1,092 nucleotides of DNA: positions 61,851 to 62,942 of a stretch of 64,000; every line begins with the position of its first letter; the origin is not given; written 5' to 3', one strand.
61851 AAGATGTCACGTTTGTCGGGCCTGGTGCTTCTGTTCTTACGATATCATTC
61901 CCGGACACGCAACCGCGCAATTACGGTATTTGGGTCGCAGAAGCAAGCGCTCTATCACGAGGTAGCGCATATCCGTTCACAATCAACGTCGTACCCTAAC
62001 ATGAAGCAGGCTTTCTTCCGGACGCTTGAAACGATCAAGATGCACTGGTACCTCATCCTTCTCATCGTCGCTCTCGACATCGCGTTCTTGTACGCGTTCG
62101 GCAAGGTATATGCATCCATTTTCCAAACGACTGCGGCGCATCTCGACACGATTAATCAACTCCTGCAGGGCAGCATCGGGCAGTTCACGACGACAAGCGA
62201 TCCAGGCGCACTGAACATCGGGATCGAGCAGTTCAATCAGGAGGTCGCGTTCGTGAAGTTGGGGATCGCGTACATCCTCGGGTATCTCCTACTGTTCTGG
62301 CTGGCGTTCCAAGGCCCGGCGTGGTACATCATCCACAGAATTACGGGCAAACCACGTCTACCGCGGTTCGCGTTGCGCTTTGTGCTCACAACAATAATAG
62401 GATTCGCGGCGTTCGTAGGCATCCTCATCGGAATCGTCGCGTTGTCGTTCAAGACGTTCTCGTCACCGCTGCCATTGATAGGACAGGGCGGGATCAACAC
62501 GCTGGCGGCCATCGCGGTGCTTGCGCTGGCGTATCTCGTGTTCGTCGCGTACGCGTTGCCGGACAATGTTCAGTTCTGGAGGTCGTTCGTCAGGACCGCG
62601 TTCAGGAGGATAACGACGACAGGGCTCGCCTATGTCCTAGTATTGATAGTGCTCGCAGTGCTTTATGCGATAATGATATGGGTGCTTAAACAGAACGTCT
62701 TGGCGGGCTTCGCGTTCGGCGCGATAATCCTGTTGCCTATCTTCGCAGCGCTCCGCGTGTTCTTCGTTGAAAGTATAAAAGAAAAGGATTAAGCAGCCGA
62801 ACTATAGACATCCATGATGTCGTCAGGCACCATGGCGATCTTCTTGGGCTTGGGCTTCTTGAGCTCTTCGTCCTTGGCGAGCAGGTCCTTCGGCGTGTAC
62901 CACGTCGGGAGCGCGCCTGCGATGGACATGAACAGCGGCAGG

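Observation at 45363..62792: Tandemly duplicated large surface-apparatus module (4 genes versus 3 genes, one apparently fused)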

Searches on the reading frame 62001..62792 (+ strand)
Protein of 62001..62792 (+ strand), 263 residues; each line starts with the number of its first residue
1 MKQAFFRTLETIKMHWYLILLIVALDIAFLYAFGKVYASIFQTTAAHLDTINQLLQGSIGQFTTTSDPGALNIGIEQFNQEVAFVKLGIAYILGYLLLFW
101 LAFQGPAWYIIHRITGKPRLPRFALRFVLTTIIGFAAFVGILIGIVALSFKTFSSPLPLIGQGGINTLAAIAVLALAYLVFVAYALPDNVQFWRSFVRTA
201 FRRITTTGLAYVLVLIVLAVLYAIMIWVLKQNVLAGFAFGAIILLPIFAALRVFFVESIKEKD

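Call 6: search_protein_families(library=pfam, proteins=[window:62001-62792:+], max_evalue=0.1)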
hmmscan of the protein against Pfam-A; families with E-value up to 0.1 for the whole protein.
window:62001-62792:+ (263 aa): 0 families

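Call 53: search_protein_families(library=ncbifam, proteins=[window:62001-62792:+], max_evalue=0.1)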
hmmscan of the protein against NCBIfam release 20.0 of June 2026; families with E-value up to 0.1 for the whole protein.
window:62001-62792:+ (263 aa): 1 family
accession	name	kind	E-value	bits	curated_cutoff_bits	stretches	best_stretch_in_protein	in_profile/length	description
NF049924.1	PTSGlctlSorbSrlE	equivalog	0.028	13.4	400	1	124-149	181-206/330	PTS glucitol/sorbitol transporter subunit IIB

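Call 81: search_protein_families(library=phrogs, proteins=[window:62001-62792:+], max_evalue=0.01)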
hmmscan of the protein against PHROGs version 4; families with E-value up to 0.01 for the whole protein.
window:62001-62792:+ (263 aa): 0 families

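Call 97: search_protein_families(library=pfam, alignment_id=A5, max_evalue=1)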
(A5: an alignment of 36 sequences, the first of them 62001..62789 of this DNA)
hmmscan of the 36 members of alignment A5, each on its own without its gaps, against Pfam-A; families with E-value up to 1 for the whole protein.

A. member 1, window:62001-62789:+ (263 aa): 0 families

B. families by the number of members that match (of 36 scanned): 13 families
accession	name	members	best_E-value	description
PF10251.14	PEN-2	1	0.0012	Presenilin enhancer-2 subunit of gamma secretase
PF21693.2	SWT1_3rd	1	0.0031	Transcriptional protein SWT1, C-terminal domain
PF12459.13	DltX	1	0.011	D-Ala-teichoic acid biosynthesis protein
PF02790.20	COX2_TM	1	0.013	Cytochrome C oxidase subunit II, transmembrane domain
PF04298.18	Zn_peptidase_2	1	0.054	Putative neutral zinc metallopeptidase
PF08636.15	Pkr1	1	0.055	ER protein Pkr1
PF10805.13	DUF2730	1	0.073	Protein of unknown function (DUF2730)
PF08713.17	DNA_alkylation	1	0.12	DNA alkylation repair enzyme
PF16951.10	MaAIMP_sms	1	0.16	Putative methionine and alanine importer, small subunit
PF05210.18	Sprouty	1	0.16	Sprouty protein (Spry)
PF17815.7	PDZ_3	1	0.17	PDZ domain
PF15664.10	TMEM252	1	0.48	Transmembrane protein 252 family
PF15128.11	T_cell_tran_alt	1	0.51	T-cell leukemia translocation-altered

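Call 98: search_solved_structures(query=A5, max_evalue=1)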
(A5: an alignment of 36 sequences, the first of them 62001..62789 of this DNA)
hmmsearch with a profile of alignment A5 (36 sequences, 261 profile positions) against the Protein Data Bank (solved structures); distinct sequences matched with E-value up to 1: 1.
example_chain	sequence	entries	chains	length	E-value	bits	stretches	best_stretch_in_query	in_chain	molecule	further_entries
11wr_C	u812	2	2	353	0.39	13.4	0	108-258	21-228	Transmembrane protein gp41,Fluoride export protein 1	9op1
